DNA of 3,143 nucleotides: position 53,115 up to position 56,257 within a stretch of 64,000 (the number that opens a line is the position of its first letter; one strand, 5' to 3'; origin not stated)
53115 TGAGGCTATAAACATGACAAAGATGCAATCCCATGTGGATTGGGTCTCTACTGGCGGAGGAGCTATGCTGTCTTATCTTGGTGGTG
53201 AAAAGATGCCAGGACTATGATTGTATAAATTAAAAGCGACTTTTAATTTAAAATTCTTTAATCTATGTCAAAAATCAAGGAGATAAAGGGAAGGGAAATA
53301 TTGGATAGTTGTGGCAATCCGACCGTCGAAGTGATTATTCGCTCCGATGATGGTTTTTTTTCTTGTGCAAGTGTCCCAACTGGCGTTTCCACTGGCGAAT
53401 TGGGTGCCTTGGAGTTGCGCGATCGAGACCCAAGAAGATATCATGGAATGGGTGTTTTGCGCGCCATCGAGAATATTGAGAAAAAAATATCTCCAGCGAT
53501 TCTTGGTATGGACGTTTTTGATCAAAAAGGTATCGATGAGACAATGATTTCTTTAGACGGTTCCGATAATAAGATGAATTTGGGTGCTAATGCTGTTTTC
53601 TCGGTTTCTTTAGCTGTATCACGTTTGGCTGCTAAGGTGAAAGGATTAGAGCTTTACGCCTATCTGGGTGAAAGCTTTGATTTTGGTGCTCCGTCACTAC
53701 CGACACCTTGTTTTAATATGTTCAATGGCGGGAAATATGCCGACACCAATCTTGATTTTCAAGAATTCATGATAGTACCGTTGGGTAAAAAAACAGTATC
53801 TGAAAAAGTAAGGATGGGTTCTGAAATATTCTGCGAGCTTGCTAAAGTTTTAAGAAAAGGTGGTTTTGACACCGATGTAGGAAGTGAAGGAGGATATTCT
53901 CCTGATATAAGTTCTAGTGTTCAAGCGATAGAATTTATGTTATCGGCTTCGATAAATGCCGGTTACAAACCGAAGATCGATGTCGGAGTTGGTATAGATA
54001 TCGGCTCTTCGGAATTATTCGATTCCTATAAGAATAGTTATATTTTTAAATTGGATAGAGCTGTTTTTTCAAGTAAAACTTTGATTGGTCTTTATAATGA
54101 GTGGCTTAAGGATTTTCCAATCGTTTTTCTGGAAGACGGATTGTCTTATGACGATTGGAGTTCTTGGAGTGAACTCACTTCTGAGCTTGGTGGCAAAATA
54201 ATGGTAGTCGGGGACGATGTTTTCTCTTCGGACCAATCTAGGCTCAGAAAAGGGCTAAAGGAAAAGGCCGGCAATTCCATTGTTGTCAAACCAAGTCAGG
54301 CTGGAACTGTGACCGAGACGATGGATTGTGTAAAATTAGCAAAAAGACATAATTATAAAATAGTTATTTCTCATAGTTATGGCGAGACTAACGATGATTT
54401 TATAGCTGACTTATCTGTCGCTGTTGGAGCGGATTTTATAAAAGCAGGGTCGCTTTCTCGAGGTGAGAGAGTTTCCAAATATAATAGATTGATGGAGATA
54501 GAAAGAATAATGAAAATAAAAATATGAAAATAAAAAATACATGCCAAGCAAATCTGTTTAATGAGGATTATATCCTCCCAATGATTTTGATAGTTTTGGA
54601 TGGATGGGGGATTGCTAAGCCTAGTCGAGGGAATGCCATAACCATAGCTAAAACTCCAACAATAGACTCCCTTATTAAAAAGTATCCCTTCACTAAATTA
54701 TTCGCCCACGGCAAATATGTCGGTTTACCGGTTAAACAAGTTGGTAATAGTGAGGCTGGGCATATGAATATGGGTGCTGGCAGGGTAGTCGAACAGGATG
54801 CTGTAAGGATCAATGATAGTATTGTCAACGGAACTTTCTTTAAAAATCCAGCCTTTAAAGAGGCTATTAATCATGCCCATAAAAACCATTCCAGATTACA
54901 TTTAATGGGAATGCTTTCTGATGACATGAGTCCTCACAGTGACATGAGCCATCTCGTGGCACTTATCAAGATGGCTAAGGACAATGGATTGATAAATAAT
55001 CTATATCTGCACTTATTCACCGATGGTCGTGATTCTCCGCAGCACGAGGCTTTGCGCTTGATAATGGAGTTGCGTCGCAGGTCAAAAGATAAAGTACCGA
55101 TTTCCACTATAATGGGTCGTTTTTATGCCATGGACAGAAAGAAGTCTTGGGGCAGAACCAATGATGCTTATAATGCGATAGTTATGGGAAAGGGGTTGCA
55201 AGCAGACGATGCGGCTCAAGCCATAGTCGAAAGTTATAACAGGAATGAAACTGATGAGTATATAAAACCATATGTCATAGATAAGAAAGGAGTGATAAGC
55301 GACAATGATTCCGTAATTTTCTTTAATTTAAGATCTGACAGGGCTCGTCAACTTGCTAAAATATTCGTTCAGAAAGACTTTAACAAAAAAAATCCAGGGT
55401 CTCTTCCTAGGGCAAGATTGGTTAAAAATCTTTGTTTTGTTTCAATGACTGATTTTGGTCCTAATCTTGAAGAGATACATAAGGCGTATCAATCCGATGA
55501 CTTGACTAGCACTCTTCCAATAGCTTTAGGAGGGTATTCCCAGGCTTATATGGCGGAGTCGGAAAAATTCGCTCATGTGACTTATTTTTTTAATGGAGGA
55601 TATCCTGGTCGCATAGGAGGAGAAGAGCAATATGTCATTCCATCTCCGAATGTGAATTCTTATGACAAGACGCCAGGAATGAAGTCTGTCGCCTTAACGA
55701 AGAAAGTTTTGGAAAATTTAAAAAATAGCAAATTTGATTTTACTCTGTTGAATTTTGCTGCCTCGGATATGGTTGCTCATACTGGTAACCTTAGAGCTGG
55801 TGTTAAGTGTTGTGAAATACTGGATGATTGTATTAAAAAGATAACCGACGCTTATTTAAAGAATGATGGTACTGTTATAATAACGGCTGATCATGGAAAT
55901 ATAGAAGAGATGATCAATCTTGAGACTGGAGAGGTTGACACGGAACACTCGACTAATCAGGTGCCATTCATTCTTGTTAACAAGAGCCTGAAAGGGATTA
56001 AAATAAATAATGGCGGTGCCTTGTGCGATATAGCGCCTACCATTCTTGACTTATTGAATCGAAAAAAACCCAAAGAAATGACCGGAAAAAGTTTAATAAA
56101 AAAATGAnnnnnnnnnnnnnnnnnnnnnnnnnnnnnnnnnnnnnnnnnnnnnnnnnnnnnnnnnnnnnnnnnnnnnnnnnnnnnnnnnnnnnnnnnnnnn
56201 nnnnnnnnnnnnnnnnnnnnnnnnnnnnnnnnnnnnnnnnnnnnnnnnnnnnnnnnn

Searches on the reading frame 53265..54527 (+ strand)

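Call 62: search_protein_families(library=pfam, proteins=[window:53265-54527:+], max_evalue=0.00001)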
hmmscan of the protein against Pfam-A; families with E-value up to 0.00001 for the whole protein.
window:53265-54527:+ (420 aa): 2 families
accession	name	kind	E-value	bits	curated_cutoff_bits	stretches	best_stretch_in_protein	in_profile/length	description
PF00113.28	Enolase_C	-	5.7e-85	285.6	21.5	1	144-414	3-279/296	Enolase, C-terminal TIM barrel domain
PF03952.21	Enolase_N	-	2.7e-48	163.9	35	1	4-134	1-131/131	Enolase, N-terminal domain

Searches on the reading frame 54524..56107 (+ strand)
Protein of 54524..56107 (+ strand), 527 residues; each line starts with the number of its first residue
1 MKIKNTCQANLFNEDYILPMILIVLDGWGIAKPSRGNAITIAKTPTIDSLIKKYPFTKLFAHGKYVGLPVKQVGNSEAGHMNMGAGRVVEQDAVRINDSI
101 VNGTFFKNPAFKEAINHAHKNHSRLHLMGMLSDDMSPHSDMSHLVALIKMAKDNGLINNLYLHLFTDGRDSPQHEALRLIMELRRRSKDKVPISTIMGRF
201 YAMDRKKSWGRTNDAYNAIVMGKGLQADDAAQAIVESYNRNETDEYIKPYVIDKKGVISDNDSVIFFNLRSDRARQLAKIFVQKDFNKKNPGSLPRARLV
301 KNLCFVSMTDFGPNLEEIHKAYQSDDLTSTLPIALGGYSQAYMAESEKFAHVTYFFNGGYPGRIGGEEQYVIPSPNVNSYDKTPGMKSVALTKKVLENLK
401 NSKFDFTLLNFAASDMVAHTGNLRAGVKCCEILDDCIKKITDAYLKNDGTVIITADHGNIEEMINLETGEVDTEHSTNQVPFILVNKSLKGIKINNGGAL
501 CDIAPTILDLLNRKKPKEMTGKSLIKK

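Call 62: search_protein_families(library=pfam, proteins=[window:54524-56107:+], max_evalue=0.00001)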
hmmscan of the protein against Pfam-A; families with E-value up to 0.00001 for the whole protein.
window:54524-56107:+ (527 aa): 2 families
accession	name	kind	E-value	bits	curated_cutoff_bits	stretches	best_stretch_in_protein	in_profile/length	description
PF01676.23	Metalloenzyme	-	1.8e-68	231.2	24.3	1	19-514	2-251/252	Metalloenzyme superfamily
PF06415.18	iPGM_N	-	2.9e-64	217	27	1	96-311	1-215/217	BPG-independent PGAM N-terminus (iPGM_N)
